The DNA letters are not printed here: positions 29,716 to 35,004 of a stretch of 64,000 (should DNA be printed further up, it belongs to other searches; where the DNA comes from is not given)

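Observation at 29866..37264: Minimal rvh-like T4SS locus: virB4 translationally coupled to a single giant virB6, with no virB3 upstream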

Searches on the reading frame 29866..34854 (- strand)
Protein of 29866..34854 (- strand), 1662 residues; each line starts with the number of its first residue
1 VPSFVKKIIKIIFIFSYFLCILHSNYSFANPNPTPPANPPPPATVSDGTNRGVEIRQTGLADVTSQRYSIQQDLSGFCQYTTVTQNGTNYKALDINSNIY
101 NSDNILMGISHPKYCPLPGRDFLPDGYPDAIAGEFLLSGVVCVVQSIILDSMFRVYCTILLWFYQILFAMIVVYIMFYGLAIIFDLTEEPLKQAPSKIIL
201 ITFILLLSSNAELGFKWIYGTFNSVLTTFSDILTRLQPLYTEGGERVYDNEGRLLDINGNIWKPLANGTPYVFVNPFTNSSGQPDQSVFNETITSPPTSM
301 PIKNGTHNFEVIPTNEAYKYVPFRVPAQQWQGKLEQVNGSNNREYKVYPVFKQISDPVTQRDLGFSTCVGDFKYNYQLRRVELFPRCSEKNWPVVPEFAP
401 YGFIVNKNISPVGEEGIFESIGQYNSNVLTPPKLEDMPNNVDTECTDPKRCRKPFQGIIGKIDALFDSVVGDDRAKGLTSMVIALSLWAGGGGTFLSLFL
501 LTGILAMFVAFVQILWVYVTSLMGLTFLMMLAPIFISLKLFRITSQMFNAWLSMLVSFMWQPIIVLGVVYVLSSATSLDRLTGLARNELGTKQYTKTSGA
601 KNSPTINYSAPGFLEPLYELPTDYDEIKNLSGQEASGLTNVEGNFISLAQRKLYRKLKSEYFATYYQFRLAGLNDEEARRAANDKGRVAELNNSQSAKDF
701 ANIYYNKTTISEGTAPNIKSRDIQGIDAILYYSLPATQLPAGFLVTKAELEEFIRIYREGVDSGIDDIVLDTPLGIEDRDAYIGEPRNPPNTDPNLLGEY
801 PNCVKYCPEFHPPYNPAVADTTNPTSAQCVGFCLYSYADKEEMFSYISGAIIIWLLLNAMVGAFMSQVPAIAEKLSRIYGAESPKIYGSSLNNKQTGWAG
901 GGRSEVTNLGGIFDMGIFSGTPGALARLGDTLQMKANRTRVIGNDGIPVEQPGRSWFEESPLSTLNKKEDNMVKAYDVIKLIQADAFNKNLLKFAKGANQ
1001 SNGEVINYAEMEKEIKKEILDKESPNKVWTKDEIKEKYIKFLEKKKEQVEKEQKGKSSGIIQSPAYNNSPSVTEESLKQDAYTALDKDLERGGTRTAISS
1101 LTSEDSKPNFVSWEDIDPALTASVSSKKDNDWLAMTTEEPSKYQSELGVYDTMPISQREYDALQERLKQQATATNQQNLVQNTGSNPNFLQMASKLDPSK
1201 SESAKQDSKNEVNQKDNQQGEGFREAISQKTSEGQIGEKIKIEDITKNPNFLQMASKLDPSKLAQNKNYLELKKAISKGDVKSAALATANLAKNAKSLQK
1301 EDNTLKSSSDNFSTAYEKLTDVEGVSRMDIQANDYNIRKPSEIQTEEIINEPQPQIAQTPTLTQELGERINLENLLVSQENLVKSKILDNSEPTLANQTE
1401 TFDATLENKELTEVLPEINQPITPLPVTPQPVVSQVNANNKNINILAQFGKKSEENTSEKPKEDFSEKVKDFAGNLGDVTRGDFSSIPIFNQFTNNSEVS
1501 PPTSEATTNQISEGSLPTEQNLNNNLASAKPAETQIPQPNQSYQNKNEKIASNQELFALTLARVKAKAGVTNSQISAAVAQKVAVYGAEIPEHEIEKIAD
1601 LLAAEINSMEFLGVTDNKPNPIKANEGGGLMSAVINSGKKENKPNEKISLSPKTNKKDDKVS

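Call 3: search_protein_families(library=pfam, proteins=[window:29866-34854:-], max_evalue=0.01)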
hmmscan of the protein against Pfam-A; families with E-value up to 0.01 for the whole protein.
window:29866-34854:- (1662 aa): 1 family
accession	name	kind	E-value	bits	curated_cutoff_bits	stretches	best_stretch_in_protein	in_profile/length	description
PF04610.19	TrbL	-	2.5e-16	60.6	25.9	2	491-577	95-181/215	TrbL/VirB6 plasmid conjugal transfer protein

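Call 4: search_protein_families(library=ncbifam, proteins=[window:29866-34854:-], max_evalue=0.01)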
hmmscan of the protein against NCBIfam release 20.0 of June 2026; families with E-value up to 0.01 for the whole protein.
window:29866-34854:- (1662 aa): 0 families

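Call 13: list_cluster_members(proteins=[P0001, window:29866-34854:-, window:37442-38128:+, P0002, P0005, P0009])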
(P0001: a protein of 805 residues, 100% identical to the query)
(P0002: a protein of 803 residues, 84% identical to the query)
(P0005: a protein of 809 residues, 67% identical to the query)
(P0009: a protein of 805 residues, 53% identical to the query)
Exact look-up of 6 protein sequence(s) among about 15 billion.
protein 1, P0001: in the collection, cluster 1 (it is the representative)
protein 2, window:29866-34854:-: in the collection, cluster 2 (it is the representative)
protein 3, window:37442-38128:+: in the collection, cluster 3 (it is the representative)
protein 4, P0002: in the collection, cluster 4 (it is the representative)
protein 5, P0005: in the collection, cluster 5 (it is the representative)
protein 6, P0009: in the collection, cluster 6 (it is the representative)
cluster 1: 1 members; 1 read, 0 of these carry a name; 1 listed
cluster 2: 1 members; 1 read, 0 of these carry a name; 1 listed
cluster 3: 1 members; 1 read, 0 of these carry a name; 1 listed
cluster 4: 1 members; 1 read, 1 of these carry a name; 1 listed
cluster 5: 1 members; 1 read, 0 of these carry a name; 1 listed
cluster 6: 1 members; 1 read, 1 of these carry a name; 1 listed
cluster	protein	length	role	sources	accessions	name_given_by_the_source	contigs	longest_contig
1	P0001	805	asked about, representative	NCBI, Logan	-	-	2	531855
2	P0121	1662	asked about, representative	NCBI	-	-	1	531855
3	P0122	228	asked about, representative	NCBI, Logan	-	-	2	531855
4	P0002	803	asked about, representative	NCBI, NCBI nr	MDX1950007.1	MAG: hypothetical protein SFT90_05865 [Rickettsiales bacterium] | hypothetical protein [Rickettsiales bacterium]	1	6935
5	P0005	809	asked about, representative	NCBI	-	-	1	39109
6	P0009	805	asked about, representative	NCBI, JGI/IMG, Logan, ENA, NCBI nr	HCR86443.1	MAG TPA: hypothetical protein DIV86_07170 [Alphaproteobacteria bacterium] | hypothetical protein [Alphaproteobacteria bacterium]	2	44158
